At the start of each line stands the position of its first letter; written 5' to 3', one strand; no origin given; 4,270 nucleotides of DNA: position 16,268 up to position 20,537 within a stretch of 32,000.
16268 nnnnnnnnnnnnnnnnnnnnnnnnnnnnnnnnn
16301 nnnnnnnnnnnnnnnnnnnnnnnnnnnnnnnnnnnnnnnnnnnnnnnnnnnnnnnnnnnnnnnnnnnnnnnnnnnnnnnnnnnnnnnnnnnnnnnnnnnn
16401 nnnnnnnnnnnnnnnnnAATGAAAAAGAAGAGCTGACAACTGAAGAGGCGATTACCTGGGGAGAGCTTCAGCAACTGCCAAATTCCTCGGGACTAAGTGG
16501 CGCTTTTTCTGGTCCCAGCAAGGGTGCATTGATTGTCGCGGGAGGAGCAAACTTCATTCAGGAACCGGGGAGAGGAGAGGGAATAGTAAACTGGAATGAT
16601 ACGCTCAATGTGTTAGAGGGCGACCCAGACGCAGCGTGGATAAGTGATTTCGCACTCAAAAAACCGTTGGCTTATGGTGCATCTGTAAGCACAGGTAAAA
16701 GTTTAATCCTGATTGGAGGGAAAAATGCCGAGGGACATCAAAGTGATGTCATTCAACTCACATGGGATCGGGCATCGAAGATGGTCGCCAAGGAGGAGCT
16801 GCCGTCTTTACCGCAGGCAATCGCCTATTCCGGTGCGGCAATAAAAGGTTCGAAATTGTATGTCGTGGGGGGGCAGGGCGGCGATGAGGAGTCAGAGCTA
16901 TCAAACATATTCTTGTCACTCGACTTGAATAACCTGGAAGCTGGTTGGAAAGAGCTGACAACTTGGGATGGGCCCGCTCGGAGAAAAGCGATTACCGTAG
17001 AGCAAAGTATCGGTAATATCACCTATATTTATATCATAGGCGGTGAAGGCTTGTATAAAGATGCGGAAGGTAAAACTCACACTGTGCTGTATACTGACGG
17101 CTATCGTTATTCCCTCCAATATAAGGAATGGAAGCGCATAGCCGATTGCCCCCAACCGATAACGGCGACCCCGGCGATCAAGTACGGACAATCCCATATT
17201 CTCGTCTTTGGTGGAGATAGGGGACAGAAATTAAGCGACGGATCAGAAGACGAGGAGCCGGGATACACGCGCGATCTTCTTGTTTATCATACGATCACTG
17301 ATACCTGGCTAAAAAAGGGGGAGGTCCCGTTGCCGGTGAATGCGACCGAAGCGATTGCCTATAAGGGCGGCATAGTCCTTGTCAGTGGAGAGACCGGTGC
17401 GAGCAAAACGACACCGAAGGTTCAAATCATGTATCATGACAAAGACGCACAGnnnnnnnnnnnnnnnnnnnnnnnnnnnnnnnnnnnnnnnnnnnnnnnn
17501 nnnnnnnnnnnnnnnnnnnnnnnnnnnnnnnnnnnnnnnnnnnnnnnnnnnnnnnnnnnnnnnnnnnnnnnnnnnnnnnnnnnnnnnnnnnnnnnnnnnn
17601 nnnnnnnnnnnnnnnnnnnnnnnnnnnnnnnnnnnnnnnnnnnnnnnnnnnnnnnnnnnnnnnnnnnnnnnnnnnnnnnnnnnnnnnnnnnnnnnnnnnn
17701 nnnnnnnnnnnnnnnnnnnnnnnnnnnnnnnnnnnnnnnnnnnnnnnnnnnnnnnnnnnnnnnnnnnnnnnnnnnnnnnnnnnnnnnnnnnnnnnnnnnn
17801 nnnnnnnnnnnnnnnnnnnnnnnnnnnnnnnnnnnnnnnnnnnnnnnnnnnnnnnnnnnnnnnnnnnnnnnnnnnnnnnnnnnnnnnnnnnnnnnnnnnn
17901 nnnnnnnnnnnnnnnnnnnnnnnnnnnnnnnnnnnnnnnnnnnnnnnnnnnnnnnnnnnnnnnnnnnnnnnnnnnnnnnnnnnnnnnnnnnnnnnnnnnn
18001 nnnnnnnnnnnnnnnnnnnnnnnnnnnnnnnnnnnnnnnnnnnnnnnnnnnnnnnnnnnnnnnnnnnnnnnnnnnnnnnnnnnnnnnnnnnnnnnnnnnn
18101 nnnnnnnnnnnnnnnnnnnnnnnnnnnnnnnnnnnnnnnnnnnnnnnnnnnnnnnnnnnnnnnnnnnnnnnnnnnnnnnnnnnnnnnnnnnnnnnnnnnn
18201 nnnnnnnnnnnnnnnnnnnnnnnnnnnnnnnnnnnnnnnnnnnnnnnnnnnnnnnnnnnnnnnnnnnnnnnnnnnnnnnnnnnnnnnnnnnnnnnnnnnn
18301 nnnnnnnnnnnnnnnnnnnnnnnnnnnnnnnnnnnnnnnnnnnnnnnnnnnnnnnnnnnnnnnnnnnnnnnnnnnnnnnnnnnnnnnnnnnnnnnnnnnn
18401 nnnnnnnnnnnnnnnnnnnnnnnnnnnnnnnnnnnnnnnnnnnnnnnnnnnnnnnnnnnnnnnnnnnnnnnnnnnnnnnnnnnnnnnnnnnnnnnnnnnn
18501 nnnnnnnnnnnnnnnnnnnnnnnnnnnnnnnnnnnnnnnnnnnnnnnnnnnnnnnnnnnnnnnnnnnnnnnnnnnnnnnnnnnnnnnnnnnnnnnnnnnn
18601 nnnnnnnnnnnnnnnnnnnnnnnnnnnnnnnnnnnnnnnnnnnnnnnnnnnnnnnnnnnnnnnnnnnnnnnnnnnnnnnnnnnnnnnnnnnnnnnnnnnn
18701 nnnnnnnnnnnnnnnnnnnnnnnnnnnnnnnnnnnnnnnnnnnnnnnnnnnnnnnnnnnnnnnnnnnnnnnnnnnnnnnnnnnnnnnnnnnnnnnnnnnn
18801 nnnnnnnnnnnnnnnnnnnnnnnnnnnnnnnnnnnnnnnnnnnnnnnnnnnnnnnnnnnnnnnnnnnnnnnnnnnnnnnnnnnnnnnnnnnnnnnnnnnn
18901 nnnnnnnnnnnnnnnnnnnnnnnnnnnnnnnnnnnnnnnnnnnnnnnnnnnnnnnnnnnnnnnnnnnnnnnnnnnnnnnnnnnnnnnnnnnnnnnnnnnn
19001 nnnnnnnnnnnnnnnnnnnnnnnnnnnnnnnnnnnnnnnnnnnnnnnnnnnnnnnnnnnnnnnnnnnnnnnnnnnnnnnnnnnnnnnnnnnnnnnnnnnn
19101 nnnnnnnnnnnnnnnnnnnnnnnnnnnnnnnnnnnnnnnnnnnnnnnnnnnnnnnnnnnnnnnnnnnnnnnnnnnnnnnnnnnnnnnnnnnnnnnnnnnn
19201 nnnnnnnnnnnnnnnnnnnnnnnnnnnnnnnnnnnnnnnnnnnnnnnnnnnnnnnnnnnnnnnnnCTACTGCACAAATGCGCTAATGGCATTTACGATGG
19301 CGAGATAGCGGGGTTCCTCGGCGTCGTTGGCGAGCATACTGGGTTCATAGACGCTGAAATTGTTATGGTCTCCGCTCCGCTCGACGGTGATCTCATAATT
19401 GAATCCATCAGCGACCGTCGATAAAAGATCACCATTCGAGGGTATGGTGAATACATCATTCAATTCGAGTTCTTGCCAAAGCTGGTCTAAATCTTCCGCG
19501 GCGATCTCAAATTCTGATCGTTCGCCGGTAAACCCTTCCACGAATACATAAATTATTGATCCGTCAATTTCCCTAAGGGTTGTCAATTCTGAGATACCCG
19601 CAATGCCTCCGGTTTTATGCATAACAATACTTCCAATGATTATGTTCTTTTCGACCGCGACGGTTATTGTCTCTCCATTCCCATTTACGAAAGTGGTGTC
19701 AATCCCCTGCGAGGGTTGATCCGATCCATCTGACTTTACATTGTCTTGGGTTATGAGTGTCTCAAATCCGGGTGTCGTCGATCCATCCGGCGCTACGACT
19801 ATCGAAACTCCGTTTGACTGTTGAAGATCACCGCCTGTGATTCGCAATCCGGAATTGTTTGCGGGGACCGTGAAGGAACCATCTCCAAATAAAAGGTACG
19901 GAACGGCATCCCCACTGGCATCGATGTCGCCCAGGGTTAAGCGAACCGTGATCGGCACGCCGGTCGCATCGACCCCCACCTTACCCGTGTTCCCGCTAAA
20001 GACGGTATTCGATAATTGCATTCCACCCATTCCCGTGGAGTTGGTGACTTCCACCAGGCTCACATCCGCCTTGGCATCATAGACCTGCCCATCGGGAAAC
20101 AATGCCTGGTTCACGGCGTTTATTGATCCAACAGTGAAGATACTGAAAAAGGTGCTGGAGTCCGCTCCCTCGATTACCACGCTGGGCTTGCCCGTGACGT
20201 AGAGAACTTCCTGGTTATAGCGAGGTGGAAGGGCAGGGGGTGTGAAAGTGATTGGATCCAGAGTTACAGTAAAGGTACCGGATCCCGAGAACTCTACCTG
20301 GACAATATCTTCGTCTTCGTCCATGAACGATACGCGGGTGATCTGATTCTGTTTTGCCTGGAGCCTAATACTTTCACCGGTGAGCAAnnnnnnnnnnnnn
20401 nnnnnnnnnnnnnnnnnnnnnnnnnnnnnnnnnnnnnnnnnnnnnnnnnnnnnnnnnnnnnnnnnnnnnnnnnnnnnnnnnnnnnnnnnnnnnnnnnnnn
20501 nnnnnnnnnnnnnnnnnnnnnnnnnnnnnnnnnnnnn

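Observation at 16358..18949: Lipoprotein signal + NanM-like Kelch propeller fused N-terminally to a sodium:solute symporter (two paralogs)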

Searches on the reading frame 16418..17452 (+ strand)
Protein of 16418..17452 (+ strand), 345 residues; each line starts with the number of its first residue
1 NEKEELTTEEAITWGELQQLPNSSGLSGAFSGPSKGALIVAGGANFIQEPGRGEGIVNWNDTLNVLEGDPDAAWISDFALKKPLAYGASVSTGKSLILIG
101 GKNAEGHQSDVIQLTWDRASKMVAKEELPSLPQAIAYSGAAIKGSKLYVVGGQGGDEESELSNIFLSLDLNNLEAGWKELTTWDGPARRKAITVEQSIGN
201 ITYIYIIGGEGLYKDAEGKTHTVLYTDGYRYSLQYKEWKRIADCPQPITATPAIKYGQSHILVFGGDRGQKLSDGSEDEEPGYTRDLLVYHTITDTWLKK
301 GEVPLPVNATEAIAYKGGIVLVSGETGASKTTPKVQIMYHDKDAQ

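Call 81: search_protein_representatives(protein=window:16418-17452:+)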
Query: 345 residues. Proteins with E-value up to 0.001 (for the whole library): 3030; up to 1e-10: 1308; up to 1e-30: 283. The best 150 are listed.
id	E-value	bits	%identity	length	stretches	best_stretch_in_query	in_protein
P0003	2.1e-160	550.0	74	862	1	1-344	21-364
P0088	7.5e-93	327.8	39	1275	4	12-272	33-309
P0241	7.0e-67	242.4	97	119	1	38-154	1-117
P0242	8.0e-64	232.4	37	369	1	8-335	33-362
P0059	2.0e-59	217.9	41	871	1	10-335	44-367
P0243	7.0e-58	212.8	42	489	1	10-335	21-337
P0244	2.3e-56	207.8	41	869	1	6-326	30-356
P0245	6.1e-56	206.4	39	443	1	11-339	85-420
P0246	2.1e-55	204.7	38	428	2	68-335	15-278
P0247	7.9e-55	202.8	39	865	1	4-337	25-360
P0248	1.6e-54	201.8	37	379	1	10-336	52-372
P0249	5.6e-54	200.0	42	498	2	11-258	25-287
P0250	2.6e-52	194.5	39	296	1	7-302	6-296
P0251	5.6e-52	193.4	36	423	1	11-335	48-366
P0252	8.9e-52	192.8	49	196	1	10-207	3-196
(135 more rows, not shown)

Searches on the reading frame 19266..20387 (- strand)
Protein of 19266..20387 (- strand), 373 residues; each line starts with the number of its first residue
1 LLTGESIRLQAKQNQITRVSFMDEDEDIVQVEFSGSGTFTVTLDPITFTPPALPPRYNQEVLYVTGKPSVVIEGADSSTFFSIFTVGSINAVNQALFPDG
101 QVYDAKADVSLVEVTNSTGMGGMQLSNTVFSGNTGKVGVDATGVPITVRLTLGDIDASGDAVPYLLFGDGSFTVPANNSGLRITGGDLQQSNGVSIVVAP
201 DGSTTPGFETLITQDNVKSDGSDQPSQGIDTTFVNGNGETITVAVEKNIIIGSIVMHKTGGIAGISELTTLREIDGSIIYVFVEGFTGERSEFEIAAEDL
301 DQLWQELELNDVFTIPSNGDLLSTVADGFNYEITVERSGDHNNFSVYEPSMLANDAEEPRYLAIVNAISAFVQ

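Call 9: search_protein_families(library=pfam, proteins=[window:19266-20387:-], max_evalue=0.001)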
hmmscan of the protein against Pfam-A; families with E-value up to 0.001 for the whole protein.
window:19266-20387:- (373 aa): 1 family
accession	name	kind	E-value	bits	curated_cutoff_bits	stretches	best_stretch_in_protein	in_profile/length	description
PF20242.3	Emfourin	-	8.9e-05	23.3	27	0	312-351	44-79/91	Emfourin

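Call 47: search_protein_families(library=ncbifam, proteins=[window:19266-20384:-], max_evalue=0.001)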
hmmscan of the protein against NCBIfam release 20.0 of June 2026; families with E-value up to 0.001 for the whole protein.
window:19266-20384:- (372 aa): 1 family
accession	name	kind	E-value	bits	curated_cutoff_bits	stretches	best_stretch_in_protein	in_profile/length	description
NF009970.0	PRK13435.1-1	equivalog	0.00026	21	143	0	84-131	27-69/125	response regulator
